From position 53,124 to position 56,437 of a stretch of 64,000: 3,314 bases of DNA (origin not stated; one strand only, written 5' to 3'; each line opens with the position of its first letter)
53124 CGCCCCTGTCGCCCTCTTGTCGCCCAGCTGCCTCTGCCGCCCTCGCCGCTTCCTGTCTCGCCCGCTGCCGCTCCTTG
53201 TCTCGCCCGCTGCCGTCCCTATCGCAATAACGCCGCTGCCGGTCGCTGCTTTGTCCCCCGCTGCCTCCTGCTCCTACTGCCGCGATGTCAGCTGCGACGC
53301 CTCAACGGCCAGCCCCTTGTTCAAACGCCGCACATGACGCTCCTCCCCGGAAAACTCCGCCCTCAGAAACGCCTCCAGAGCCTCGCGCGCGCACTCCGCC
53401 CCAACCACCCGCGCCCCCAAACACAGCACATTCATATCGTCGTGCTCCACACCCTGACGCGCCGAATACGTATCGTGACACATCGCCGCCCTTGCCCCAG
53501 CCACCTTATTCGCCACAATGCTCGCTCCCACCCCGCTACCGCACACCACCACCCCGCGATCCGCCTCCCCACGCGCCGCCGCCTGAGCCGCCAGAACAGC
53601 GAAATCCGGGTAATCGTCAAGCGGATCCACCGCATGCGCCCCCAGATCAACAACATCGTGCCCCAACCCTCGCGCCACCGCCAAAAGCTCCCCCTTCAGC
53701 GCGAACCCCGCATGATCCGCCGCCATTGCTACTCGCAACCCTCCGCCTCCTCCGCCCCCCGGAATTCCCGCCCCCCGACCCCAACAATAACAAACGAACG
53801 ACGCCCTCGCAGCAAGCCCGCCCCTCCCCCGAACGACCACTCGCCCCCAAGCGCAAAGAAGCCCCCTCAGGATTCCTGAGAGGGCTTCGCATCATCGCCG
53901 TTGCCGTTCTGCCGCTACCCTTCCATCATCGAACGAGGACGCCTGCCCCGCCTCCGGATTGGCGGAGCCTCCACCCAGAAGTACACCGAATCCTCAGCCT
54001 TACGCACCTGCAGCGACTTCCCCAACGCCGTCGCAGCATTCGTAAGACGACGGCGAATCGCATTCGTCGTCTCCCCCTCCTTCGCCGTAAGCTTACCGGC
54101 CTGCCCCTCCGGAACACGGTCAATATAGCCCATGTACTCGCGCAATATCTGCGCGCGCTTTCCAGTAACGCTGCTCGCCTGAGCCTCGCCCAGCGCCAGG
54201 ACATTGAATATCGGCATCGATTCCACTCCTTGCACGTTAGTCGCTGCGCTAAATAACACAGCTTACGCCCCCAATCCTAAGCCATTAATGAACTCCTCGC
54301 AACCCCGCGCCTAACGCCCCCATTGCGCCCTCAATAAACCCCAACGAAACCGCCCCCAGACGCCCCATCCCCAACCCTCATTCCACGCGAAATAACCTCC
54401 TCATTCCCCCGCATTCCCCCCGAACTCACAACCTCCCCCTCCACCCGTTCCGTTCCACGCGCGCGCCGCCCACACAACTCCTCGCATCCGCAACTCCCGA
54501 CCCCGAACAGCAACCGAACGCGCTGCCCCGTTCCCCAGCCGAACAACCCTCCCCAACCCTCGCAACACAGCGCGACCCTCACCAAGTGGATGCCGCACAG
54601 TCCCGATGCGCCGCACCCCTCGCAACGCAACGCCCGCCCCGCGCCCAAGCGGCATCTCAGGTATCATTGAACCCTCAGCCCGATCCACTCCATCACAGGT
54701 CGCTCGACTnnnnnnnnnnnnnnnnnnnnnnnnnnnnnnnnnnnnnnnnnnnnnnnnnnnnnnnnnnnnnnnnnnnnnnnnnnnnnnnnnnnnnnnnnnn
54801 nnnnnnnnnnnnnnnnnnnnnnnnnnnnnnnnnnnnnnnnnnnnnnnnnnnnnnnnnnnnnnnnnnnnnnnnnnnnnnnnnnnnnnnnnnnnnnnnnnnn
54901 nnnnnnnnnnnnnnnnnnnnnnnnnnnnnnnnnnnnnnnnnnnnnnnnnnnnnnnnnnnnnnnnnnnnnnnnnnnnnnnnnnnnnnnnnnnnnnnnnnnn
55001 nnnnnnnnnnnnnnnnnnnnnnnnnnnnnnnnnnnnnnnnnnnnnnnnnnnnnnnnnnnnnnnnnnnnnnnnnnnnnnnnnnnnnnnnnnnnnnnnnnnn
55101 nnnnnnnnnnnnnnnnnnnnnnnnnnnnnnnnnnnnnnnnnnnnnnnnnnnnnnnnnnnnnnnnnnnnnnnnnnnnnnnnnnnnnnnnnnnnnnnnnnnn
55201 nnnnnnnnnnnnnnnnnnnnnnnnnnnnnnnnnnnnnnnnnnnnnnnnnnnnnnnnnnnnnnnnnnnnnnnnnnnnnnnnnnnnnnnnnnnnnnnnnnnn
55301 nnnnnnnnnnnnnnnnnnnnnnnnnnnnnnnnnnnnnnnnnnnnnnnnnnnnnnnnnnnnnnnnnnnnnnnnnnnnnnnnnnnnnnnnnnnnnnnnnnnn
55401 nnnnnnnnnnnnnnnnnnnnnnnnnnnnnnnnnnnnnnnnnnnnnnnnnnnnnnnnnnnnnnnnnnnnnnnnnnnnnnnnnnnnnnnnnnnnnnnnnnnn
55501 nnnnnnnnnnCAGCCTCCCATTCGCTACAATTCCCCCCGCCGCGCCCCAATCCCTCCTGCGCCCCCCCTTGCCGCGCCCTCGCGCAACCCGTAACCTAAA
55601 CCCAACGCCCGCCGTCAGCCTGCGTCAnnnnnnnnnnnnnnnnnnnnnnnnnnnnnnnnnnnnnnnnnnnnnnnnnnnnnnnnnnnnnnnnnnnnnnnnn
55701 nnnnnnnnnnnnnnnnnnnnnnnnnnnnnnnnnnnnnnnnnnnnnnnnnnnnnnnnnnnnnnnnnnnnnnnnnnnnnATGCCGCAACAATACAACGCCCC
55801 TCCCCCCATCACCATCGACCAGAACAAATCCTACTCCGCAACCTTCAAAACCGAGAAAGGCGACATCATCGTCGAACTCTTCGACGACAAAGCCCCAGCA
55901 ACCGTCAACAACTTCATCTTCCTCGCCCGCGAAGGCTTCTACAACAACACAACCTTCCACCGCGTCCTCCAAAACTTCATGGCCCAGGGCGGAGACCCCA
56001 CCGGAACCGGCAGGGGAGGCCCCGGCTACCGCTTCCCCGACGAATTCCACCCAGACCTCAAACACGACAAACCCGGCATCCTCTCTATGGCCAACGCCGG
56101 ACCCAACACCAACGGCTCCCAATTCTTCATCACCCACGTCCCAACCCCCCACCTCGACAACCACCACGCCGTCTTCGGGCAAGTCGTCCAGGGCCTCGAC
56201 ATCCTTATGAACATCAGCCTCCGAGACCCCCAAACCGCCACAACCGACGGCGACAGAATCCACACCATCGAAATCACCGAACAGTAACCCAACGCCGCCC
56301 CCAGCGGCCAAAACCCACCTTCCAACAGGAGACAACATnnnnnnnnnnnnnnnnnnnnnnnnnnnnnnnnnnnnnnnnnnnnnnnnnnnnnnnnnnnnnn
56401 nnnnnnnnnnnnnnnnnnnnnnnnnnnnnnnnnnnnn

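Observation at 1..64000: Very strong, uniform strand asymmetry: the + strand has about twice as much C as G regardless of gene orientation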

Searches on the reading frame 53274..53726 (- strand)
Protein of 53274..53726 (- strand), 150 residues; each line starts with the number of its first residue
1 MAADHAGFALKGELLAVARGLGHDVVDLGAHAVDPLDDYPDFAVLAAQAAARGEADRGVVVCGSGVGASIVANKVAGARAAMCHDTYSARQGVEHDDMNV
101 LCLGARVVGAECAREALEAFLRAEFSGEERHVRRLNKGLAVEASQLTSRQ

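Call 17: search_protein_families(library=pfam, proteins=[window:53274-53726:-])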
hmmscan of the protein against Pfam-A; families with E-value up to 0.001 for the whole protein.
window:53274-53726:- (150 aa): 1 family
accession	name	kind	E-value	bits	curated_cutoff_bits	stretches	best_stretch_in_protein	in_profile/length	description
PF02502.23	LacAB_rpiB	-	1.7e-47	161.3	24.7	1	1-137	3-137/138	Ribose/Galactose Isomerase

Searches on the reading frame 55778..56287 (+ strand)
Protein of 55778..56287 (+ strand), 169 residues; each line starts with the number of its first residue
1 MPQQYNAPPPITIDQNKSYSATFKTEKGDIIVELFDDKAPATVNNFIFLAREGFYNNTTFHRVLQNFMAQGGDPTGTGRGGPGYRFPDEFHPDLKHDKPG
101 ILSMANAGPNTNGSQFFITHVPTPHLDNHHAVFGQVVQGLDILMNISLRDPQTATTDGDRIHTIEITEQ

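Call 17: search_protein_families(library=pfam, proteins=[window:55778-56287:+])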
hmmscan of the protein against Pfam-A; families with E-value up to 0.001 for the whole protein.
window:55778-56287:+ (169 aa): 1 family
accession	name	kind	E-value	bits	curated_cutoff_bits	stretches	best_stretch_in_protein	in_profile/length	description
PF00160.26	Pro_isomerase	-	7e-51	173.1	21.7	1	22-163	3-156/159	Cyclophilin type peptidyl-prolyl cis-trans isomerase/CLD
